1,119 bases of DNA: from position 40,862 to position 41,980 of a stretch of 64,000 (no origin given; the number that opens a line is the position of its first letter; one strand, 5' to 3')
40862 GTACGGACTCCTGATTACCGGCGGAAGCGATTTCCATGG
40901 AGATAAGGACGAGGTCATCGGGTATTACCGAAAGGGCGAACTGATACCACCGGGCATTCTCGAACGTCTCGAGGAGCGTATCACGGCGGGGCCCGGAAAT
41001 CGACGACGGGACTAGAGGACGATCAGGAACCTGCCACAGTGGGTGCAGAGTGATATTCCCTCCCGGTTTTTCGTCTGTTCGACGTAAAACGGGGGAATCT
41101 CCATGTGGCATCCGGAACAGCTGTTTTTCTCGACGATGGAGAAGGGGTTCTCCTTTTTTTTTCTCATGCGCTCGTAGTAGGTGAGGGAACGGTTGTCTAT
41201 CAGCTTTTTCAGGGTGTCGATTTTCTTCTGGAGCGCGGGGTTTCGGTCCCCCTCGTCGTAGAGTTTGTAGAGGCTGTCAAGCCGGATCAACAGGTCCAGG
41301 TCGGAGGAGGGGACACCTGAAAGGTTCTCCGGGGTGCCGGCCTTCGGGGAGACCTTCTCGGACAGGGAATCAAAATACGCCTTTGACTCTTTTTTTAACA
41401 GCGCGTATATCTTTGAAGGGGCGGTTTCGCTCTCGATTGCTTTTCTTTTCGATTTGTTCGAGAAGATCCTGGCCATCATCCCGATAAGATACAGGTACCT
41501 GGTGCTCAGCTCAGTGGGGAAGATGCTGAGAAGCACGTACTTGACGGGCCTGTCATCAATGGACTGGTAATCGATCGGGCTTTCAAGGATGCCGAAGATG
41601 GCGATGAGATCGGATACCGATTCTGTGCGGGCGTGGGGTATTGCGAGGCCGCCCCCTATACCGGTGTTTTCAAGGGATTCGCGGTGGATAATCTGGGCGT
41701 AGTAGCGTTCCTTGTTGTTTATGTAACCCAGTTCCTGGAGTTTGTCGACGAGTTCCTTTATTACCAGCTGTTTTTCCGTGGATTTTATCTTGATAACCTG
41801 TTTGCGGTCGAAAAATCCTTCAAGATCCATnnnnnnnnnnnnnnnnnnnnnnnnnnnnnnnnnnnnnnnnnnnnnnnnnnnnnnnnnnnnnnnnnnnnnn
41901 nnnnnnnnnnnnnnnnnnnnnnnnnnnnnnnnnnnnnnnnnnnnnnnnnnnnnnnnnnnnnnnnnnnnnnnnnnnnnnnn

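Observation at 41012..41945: PTS EIIA(Ntr)-like domain fused to a coiled-coil/C4 zinc ribbon, directly upstream of tRNA-Pro(GGG)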

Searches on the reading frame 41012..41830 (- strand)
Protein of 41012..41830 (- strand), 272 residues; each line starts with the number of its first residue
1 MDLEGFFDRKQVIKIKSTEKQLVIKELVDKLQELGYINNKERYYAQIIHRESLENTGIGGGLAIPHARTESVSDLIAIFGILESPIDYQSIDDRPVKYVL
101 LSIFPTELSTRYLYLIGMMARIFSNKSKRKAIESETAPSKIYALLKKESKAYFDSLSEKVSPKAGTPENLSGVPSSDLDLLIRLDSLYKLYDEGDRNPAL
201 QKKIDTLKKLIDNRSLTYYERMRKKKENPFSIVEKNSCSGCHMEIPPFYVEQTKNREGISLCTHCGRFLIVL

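Call 4: search_protein_families(library=pfam, proteins=[window:41012-41830:-], max_evalue=1)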
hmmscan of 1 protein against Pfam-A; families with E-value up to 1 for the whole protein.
window:41012-41830:- (272 aa): 3 families
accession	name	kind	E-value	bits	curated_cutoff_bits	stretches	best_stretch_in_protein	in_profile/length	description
PF00359.27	PTS_EIIA_2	-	7.2e-30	104.3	27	1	12-147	7-143/144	Phosphoenolpyruvate-dependent sugar phosphotransferase system, EIIA 2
PF02591.20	Zn_ribbon_9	-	1e-07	32.3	29.1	1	237-269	1-33/33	C4-type zinc ribbon domain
PF00268.27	Ribonuc_red_sm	-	0.086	12.6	33.6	0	185-221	111-150/281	Ribonucleotide reductase, small chain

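Call 5: search_protein_families(library=ncbifam, proteins=[window:41012-41830:-], max_evalue=1)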
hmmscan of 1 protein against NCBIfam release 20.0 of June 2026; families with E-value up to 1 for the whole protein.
window:41012-41830:- (272 aa): 11 families
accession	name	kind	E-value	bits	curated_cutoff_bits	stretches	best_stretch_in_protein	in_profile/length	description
TIGR00848.1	fruA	subfamily_domain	4.9e-24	84.7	103.5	1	13-130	9-127/129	fructose PTS transporter subunit IIA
TIGR01419.1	nitro_reg_IIA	equivalog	6.4e-19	68.2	138.7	1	13-146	13-144/145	PTS IIA-like nitrogen regulatory protein PtsN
NF007293.0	PRK09765.1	equivalog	1.4e-18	66.7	763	1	11-150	12-154/639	PTS 2-O-a-mannosyl-D-glycerate transporter subunit IIABC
NF007389.0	PRK09913.1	equivalog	2.8e-14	53.3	151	1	13-122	11-120/148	PTS fructose transporter subunit IIA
NF008145.0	PRK10896.1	equivalog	2.6e-13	50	221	1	40-147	47-155/161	PTS IIA-like nitrogen regulatory protein PtsN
NF008319.0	PRK11109.1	equivalog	1e-07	31.6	302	1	16-151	14-145/376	fused PTS fructose transporter subunit IIA/HPr protein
NF047363.1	Zn_ribbon_CdsZ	equivalog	1.1e-07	31.6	275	1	185-268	148-229/251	zinc ribbon domain regulatory protein CdsZ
NF007366.0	PRK09863.1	equivalog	0.002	16.6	426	1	21-103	466-543/586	putative frv operon regulatory protein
NF011663.0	PRK15083.1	subfamily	0.0022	16.1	589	1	13-73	504-562/639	PTS mannitol transporter subunit IICBA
NF010351.0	PRK13779.1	equivalog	0.02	13.7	766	1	15-70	13-66/503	bifunctional PTS system fructose-specific transporter subunit IIA/HPr protein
TIGR03153.1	cytochr_NrfH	equivalog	0.15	12.1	134.2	1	200-267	69-134/138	cytochrome c nitrite reductase small subunit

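Call 6: search_solved_structures(query=window:41012-41830:-, max_evalue=1, show_alignments=3)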
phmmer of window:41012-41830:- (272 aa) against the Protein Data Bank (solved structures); distinct sequences matched with E-value up to 1: 18.
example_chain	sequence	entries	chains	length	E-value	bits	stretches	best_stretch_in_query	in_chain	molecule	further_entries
1a6j_A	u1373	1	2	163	8.3e-12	48.4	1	42-145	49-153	NITROGEN REGULATORY IIA PROTEIN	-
3urr_A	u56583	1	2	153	3.3e-11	46.4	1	46-145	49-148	PTS IIA-like nitrogen-regulatory protein PtsN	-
4gqx_A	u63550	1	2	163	3.8e-11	46.3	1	46-145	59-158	PTS IIA-like nitrogen-regulatory protein PtsN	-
2a0j_A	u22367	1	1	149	1.9e-10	44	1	45-147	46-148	PTS system, nitrogen regulatory IIA protein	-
4ilo_A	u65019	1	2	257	4.6e-07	32.9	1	167-269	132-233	CT398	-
3na7_A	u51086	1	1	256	0.0012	21.7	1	196-269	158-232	HP0958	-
3oxp_A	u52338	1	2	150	0.0013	21.5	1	44-145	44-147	Phosphotransferase enzyme II, A component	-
8u03_C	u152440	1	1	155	0.0021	20.9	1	23-101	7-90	10E8-GT10.1 epitope scaffold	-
8u08_C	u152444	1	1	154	0.0044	19.9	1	24-102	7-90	10E8-GT11 epitope scaffold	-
9pv5_C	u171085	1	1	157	0.0069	19.2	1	23-101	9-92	10E8-GT10.2 immunogen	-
9bdh_C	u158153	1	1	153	0.0078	19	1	24-101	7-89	GT10.2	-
9bdi_A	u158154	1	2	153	0.0085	18.9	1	24-101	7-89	GT10.2 glycan KO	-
8tzn_C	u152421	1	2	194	0.01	18.6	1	23-101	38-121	10E8-GT10.2 MPER scaffold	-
8sx3_C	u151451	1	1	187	0.011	18.6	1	23-101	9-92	10E8-GT10.2 immunogen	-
9pv4_C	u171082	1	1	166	0.024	17.4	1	23-102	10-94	10E8-GT12 immunogen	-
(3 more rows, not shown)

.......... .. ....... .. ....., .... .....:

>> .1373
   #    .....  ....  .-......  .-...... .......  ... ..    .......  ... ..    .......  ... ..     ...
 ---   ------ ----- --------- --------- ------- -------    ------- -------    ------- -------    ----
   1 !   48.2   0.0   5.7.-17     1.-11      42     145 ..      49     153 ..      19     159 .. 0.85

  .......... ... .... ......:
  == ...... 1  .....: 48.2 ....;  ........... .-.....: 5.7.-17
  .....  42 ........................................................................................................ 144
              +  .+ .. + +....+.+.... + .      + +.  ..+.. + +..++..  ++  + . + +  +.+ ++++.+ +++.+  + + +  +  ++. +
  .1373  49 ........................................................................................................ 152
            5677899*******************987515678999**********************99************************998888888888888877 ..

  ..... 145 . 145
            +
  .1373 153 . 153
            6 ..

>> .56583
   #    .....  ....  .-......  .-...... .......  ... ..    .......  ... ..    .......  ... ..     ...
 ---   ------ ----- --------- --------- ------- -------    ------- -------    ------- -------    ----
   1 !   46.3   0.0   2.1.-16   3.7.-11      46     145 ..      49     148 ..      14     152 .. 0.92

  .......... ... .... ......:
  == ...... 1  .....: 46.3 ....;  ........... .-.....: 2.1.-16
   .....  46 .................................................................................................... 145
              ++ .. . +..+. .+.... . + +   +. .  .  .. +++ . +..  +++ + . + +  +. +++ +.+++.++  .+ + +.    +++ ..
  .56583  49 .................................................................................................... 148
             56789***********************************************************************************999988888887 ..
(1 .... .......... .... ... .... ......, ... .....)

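Call 7: find_homologous_proteins(query=window:41012-41830:-)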
Query window:41012-41830:- (272 aa): 258 proteins with E <= 0.001 among 956 candidates; the best 120 are listed.
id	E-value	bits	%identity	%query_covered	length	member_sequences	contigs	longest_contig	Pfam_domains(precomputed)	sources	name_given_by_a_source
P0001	9.7e-161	551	91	100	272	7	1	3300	PF02591.21,PF00359.28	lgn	-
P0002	3.1e-152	523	85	100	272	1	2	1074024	PF02591.21,PF00359.28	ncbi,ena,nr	ncbi:MAG: hypothetical protein E4G96_04035 [Chrysiogenales bacterium]|nr:MAG: hypothetical protein E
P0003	8.6e-144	496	81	100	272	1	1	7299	PF02591.21,PF00359.28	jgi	jgi:nitrogen PTS system EIIA component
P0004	4.6e-143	493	80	100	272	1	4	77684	PF02591.21,PF00359.28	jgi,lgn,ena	jgi:PTS system nitrogen regulatory IIA component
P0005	5.4e-143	493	80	100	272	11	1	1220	PF02591.21,PF00359.28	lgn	-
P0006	2.7e-142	491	79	100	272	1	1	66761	PF02591.21,PF00359.28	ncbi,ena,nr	ncbi:MAG: hypothetical protein A2176_08280 [Spirochaetes bacterium RBG_13_51_14]|nr:MAG: hypothetica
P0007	6.8e-142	489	79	100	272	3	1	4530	PF02591.21,PF00359.28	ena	-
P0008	4.1e-141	487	79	100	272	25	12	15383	PF02591.21,PF00359.28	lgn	-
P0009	5.6e-140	483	78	100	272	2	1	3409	PF02591.21,PF00359.28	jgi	-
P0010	2.0e-139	481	78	100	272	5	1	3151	PF02591.21,PF00359.28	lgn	-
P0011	2.6e-139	481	77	100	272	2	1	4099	PF02591.21,PF00359.28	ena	-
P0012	8.9e-139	479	77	100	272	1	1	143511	PF02591.21,PF00359.28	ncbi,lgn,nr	ncbi:MAG: PTS sugar transporter subunit IIA [Spirochaetes bacterium]|nr:PTS sugar transporter subuni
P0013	1.4e-138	479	78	100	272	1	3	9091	PF02591.21,PF00359.28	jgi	jgi:mannitol/fructose-specific phosphotransferase system IIA component (Ntr-type)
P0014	7.7e-137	473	77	100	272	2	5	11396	PF02591.21,PF00359.28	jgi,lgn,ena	-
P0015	7.4e-136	470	76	100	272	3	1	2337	PF02591.21,PF00359.28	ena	-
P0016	3.7e-135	467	76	100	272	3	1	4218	PF02591.21,PF00359.28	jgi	-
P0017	9.6e-135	466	76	100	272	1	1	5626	PF02591.21,PF00359.28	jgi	jgi:mannitol/fructose-specific phosphotransferase system IIA component (Ntr-type)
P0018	2.0e-134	465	73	100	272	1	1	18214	PF02591.21,PF00359.28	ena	-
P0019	3.5e-133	461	75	100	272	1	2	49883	PF02591.21,PF00359.28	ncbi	-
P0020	1.0e-127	443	71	100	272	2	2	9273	PF02591.21,PF00359.28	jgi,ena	-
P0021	3.1e-127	441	71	100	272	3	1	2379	PF02591.21,PF00359.28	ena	-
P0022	2.9e-125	435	71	100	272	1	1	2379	PF02591.21,PF00359.28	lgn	-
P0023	5.4e-125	434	70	100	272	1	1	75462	PF02591.21,PF00359.28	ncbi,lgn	-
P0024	8.9e-121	420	68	100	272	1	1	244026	PF02591.21,PF00359.28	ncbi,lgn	-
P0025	1.5e-120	420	69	100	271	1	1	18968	PF02591.21,PF00359.28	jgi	jgi:PTS system nitrogen regulatory IIA component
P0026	2.0e-118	413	67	100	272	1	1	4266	PF02591.21,PF00359.28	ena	-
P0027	2.8e-118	412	67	100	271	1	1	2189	PF02591.21,PF00359.28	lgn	-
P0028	2.5e-117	409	64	100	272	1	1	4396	PF02591.21,PF00359.28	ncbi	-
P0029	5.2e-117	408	66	100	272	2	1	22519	PF02591.21,PF00359.28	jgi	jgi:mannitol/fructose-specific phosphotransferase system IIA component (Ntr-type)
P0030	6.9e-117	408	66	99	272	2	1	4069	PF02591.21,PF00359.28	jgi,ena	-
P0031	1.5e-116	406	66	100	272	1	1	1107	PF02591.21,PF00359.28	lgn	-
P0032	1.7e-116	406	68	100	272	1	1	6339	PF02591.21,PF00359.28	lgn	-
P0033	6.1e-116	404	65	100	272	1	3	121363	PF02591.21,PF00359.28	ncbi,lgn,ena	-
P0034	1.2e-115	404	65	100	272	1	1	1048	PF02591.21,PF00359.28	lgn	-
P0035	1.3e-115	403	68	100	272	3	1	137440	PF02591.21,PF00359.28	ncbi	-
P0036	2.1e-115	403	66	100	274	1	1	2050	PF02591.21,PF00359.28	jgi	jgi:mannitol/fructose-specific phosphotransferase system IIA component (Ntr-type)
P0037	2.2e-115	403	67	100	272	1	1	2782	PF02591.21,PF00359.28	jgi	-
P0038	2.3e-115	403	66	100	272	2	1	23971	PF02591.21,PF00359.28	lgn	-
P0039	2.9e-115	402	67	100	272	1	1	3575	PF02591.21,PF00359.28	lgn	-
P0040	4.3e-115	402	67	100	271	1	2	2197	PF02591.21,PF00359.28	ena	-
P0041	5.1e-115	401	65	100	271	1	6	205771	PF02591.21,PF00359.28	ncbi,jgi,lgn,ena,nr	ncbi:MAG TPA: PTS sugar transporter subunit IIA [Spirochaetota bacterium]|nr:PTS sugar transporter s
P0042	7.8e-115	401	65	100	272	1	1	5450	PF02591.21,PF00359.28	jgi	jgi:mannitol/fructose-specific phosphotransferase system IIA component (Ntr-type)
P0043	9.0e-115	401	65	100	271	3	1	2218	PF02591.21,PF00359.28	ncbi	-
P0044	1.9e-114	400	66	100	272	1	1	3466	PF02591.21,PF00359.28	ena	-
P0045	2.7e-114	399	67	100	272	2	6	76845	PF02591.21,PF00359.28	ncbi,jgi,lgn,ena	-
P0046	4.0e-114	399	64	100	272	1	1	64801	PF02591.21,PF00359.28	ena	-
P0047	5.2e-114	398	65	100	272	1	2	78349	PF02591.21,PF00359.28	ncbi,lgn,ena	-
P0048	5.4e-114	398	67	100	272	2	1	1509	PF02591.21,PF00359.28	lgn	-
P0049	7.9e-114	398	63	100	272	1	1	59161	PF02591.21,PF00359.28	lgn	-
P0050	1.3e-113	397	66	100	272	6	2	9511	PF02591.21,PF00359.28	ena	-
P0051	2.1e-113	396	65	100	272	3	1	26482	PF02591.21,PF00359.28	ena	-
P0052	3.2e-113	396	64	100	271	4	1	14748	PF02591.21,PF00359.28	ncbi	-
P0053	4.5e-113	395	63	100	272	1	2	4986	PF02591.21,PF00359.28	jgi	jgi:mannitol/fructose-specific phosphotransferase system IIA component (Ntr-type)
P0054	4.9e-113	395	66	98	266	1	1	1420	PF02591.21,PF00359.28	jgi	jgi:mannitol/fructose-specific phosphotransferase system IIA component (Ntr-type)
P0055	8.8e-113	394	66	100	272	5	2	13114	PF02591.21,PF00359.28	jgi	jgi:PTS system nitrogen regulatory IIA component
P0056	1.4e-112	393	63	100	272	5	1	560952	PF02591.21,PF00359.28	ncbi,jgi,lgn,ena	jgi:mannitol/fructose-specific phosphotransferase system IIA component (Ntr-type)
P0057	1.5e-112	393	63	100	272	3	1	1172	PF02591.21,PF00359.28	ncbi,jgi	jgi:mannitol/fructose-specific phosphotransferase system IIA component (Ntr-type)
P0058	2.3e-112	393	65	100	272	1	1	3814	PF02591.21,PF00359.28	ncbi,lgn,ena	-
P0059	3.3e-112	392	64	100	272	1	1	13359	PF02591.21,PF00359.28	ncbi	-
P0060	4.4e-112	392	63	100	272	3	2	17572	PF02591.21,PF00359.28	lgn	-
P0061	8.7e-112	391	63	100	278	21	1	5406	PF02591.21,PF00359.28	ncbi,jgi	jgi:mannitol/fructose-specific phosphotransferase system IIA component (Ntr-type)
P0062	1.0e-111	391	65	100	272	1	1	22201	PF02591.21,PF00359.28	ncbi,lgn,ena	-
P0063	1.3e-111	390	64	100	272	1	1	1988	PF02591.21,PF00359.28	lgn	-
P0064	1.5e-111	390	63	100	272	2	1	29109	PF02591.21,PF00359.28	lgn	-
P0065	2.5e-111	389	63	100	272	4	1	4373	PF02591.21,PF00359.28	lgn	-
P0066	2.5e-111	389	63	100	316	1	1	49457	PF02591.21,PF00359.28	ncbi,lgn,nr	ncbi:MAG: hypothetical protein EPN93_10415 [Spirochaetes bacterium]|nr:MAG: hypothetical protein EPN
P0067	2.7e-111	389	62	100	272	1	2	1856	PF02591.21,PF00359.28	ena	-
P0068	3.3e-111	389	63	100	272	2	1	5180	PF02591.21,PF00359.28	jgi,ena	-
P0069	4.3e-111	389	62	100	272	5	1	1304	PF02591.21,PF00359.28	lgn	-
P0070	9.4e-111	387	64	100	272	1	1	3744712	PF02591.21,PF00359.28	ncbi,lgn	-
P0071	6.8e-110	385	61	100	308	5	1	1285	PF02591.21,PF00359.28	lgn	-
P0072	6.4e-109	381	61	100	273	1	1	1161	PF02591.21,PF00359.28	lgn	-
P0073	3.4e-108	379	62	100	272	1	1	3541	PF02591.21,PF00359.28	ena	-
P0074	4.2e-108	379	63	100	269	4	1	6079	PF00359.28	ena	-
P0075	9.5e-108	378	60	100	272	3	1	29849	PF02591.21,PF00359.28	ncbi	-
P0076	1.2e-107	377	61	100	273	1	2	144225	PF02591.21,PF00359.28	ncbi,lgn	-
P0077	1.4e-107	377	61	100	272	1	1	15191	PF02591.21,PF00359.28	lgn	-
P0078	1.6e-107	377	61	100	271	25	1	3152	PF02591.21,PF00359.28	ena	-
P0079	2.3e-107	376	61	100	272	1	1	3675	PF02591.21,PF00359.28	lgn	-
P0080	2.4e-107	376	62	100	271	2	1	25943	PF02591.21,PF00359.28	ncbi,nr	ncbi:MAG: PTS sugar transporter subunit IIA [Spirochaetota bacterium]|nr:PTS sugar transporter subun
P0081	2.8e-107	376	62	100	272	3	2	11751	PF02591.21,PF00359.28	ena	-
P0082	3.1e-107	376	63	100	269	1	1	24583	PF02591.21,PF00359.28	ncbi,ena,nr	ncbi:MAG: PTS sugar transporter subunit IIA [Leptospirales bacterium]|nr:PTS sugar transporter subun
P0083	3.6e-107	376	61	100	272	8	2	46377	PF02591.21,PF00359.28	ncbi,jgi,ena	-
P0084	4.1e-107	376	60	100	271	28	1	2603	PF02591.21,PF00359.28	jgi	-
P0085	7.9e-107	375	61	100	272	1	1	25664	PF02591.21,PF00359.28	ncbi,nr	ncbi:MAG: PTS transporter subunit EIIA [bacterium]|nr:PTS transporter subunit EIIA [bacterium]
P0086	1.1e-106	374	60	100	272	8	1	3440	PF02591.21,PF00359.28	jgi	jgi:mannitol/fructose-specific phosphotransferase system IIA component (Ntr-type)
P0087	1.1e-106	374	62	100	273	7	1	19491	PF02591.21,PF00359.28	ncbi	-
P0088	2.8e-106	373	60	100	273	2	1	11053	PF02591.21,PF00359.28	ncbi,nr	ncbi:MAG: PTS sugar transporter subunit IIA [Spirochaetes bacterium]|nr:PTS sugar transporter subuni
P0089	3.1e-106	373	62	100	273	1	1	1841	PF02591.21,PF00359.28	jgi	jgi:mannitol/fructose-specific phosphotransferase system IIA component (Ntr-type)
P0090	3.4e-106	373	62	100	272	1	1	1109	PF02591.21,PF00359.28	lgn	-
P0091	4.3e-106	372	61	100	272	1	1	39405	PF02591.21,PF00359.28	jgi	-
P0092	5.9e-106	372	61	100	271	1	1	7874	PF02591.21,PF00359.28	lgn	-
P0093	7.7e-106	371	60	100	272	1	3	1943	PF02591.21,PF00359.28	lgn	-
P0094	1.4e-105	371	58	100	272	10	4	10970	PF02591.21,PF00359.28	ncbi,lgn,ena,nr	ncbi:MAG TPA: PTS sugar transporter subunit IIA [Spirochaetota bacterium]|nr:PTS sugar transporter s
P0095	1.9e-105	370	60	100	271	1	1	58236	PF02591.21,PF00359.28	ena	-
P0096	1.9e-105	370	62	100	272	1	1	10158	PF02591.21,PF00359.28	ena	-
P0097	3.2e-105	369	62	100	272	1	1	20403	PF02591.21,PF00359.28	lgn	-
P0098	1.1e-104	368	60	100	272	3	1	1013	PF02591.21,PF00359.28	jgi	-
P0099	1.2e-104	368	60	100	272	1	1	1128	PF02591.21,PF00359.28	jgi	-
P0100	1.4e-104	367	61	100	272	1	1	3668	PF02591.21,PF00359.28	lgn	-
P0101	5.7e-104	365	60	100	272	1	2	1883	PF02591.21,PF00359.28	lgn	-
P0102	7.1e-104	365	60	100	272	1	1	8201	PF02591.21,PF00359.28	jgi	jgi:nitrogen PTS system EIIA component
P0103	8.9e-104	365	63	93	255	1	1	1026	PF02591.21,PF00359.28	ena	-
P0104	9.2e-104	365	59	100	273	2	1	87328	PF02591.21,PF00359.28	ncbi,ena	-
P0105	1.5e-103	364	59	100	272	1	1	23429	PF02591.21,PF00359.28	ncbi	ncbi:PTS sugar transporter subunit IIA [Spirochaetota bacterium]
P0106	2.0e-103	363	61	100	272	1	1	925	PF02591.21,PF00359.28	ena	-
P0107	2.1e-103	363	60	100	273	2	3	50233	PF02591.21,PF00359.28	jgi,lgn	jgi:mannitol/fructose-specific phosphotransferase system IIA component (Ntr-type)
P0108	2.2e-103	363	60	100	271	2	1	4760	PF02591.21,PF00359.28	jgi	jgi:mannitol/fructose-specific phosphotransferase system IIA component (Ntr-type)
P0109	3.3e-103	363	58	100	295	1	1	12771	PF02591.21,PF00359.28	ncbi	-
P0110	3.8e-103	363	64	90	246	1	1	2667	PF02591.21,PF00359.28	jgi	jgi:mannitol/fructose-specific phosphotransferase system IIA component (Ntr-type)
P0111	4.1e-103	362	61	100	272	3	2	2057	PF02591.21,PF00359.28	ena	-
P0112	4.8e-103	362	60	100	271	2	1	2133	PF02591.21,PF00359.28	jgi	jgi:mannitol/fructose-specific phosphotransferase system IIA component (Ntr-type)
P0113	9.5e-103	361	60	100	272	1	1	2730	PF02591.21,PF00359.28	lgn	-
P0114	1.0e-102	361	60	100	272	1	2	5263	PF02591.21,PF00359.28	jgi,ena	-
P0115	1.9e-102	360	60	100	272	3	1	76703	PF02591.21,PF00359.28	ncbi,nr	ncbi:MAG: PTS sugar transporter subunit IIA [Spirochaetes bacterium]|nr:PTS sugar transporter subuni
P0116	2.6e-102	360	60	100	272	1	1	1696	PF02591.21,PF00359.28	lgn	-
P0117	3.2e-102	359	58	100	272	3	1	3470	PF02591.21,PF00359.28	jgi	jgi:nitrogen PTS system EIIA component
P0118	6.8e-102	358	58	100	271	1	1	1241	PF02591.21,PF00359.28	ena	-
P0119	8.5e-102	358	60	100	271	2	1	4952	PF02591.21,PF00359.28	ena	-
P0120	9.3e-102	358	59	100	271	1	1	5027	PF02591.21,PF00359.28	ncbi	ncbi:MAG TPA: PTS sugar transporter subunit IIA [Spirochaetota bacterium]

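Call 10: find_encoding_contigs(protein=window:41012-41830:-, flank=10000, max_places=3)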
Protein window:41012-41830:- (272 aa): no gene with exactly this product is on record in the collection.
